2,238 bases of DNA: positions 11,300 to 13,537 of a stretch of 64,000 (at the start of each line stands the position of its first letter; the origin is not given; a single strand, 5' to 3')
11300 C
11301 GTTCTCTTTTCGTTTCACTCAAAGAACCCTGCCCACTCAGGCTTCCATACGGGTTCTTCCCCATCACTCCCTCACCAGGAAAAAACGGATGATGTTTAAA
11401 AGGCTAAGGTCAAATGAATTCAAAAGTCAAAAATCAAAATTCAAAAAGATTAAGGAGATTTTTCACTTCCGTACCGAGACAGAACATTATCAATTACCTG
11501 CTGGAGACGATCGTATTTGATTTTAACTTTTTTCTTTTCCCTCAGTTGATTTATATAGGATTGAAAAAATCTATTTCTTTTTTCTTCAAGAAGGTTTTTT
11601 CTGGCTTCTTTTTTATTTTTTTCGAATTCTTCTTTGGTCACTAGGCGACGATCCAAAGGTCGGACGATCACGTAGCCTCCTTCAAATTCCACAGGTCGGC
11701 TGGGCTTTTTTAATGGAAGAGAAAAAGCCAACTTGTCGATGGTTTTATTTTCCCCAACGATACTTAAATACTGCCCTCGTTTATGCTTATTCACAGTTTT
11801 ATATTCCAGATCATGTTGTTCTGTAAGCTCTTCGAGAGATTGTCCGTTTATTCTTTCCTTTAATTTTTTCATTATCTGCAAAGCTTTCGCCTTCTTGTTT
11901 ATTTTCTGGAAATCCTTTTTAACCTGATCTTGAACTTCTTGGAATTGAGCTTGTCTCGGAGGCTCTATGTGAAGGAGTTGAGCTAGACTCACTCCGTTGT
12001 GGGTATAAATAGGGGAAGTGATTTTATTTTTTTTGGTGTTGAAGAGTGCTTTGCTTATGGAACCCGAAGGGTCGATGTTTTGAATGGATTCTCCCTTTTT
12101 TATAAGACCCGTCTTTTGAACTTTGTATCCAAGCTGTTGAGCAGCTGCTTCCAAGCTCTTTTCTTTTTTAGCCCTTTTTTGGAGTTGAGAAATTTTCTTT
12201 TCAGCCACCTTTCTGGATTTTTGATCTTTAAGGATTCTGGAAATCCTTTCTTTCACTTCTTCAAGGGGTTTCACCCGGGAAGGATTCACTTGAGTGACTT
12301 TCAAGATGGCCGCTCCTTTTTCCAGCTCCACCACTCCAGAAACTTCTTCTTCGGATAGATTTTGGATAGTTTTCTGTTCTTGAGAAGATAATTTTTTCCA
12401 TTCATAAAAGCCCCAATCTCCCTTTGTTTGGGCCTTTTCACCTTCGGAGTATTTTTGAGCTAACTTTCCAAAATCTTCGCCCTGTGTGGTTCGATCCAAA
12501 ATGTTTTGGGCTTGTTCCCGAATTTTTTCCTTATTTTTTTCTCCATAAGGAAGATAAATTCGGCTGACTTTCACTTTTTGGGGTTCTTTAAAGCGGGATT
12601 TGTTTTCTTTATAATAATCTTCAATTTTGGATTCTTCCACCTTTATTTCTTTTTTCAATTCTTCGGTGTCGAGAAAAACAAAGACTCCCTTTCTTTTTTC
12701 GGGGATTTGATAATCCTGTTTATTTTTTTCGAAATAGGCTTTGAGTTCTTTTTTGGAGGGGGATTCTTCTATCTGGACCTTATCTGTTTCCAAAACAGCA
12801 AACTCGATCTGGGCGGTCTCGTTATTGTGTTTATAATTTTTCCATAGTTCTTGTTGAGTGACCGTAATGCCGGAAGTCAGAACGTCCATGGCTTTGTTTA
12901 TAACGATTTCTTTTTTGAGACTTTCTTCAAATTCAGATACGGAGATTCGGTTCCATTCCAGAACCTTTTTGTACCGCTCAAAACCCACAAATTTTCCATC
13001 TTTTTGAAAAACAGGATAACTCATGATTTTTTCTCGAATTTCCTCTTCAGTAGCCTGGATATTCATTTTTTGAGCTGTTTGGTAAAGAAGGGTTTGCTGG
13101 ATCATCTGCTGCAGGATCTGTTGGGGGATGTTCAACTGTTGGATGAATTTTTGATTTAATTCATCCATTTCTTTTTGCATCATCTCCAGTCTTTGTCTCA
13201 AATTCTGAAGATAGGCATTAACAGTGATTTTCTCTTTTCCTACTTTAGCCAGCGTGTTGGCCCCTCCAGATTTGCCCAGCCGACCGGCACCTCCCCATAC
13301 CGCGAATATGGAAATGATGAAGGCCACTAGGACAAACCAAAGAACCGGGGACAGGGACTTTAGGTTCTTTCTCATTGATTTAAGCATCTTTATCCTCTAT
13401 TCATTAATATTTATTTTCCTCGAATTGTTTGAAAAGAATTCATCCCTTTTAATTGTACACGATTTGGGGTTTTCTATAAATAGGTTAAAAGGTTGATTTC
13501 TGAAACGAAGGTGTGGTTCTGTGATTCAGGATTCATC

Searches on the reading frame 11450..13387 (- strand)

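Call 30: search_protein_families(library=pfam, proteins=[window:11450-13387:-], max_evalue=0.001)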
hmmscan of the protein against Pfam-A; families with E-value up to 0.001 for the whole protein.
window:11450-13387:- (645 aa): 6 families
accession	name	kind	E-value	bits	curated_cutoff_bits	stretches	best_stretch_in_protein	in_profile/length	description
PF13624.11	SurA_N_3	-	1.2e-38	132.9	27.2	1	1-166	1-161/162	SurA-like N-terminal domain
PF13145.12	Rotamase_2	-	8.6e-28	98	27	2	250-380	1-121/121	PPIC-type PPIASE domain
PF13623.11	SurA_N_2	-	4.3e-22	79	28.5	1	2-133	1-136/145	SurA-like N-terminal domain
PF00639.27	Rotamase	-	1.3e-21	77.8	21.7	2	283-365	12-96/97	PPIC-type PPIASE domain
PF13616.12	Rotamase_3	-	1.6e-15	58.1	22.5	1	263-367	11-115/116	PPIC-type PPIASE domain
PF09312.16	SurA_N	-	4.5e-05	24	30.8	1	61-166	16-117/118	SurA N-terminal domain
